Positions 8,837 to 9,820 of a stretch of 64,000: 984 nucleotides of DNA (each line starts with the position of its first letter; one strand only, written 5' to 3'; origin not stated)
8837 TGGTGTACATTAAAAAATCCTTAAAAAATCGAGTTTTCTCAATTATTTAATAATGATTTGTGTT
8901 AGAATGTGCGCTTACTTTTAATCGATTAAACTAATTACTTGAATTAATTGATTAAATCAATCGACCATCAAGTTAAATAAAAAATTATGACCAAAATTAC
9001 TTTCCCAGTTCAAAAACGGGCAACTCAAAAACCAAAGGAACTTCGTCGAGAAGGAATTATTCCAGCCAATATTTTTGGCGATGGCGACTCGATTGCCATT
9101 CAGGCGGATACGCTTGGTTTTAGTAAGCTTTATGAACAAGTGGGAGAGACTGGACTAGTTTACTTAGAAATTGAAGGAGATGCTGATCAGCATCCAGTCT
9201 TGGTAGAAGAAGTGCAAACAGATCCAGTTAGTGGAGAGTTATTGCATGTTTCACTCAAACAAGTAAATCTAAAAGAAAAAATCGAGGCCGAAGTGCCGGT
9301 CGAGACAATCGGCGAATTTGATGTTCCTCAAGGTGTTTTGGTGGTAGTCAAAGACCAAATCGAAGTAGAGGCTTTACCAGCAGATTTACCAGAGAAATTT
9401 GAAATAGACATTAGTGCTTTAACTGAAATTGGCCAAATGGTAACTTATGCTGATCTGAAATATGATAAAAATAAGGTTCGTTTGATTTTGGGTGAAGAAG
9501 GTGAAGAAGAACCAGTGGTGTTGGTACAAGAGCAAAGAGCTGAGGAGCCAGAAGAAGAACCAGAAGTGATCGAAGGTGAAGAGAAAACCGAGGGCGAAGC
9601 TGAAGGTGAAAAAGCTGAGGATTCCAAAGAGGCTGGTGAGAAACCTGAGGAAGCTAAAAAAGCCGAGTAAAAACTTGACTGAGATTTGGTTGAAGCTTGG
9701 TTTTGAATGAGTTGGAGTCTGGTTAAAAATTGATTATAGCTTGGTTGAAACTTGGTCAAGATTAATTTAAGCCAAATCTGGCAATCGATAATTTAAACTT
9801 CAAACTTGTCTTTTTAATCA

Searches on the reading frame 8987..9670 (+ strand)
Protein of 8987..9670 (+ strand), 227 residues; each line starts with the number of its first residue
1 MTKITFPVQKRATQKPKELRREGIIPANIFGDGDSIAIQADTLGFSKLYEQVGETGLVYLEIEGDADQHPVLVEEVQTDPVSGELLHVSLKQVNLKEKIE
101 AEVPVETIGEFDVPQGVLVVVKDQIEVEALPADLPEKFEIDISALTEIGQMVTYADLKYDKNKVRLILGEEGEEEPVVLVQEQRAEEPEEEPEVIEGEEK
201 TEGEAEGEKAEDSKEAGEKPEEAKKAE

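Call 64: search_protein_families(library=pfam, proteins=[window:8987-9670:+], max_evalue=0.01)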
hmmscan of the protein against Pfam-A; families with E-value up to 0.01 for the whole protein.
window:8987-9670:+ (227 aa): 2 families
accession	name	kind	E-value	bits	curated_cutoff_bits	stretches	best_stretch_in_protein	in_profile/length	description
PF01386.24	Ribosomal_L25p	-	4.8e-16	59.4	23.6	1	8-90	3-82/82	Ribosomal L25p family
PF14693.11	Ribosomal_TL5_C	-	6.9e-15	55.6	27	1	98-183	1-83/84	Ribosomal protein TL5, C-terminal domain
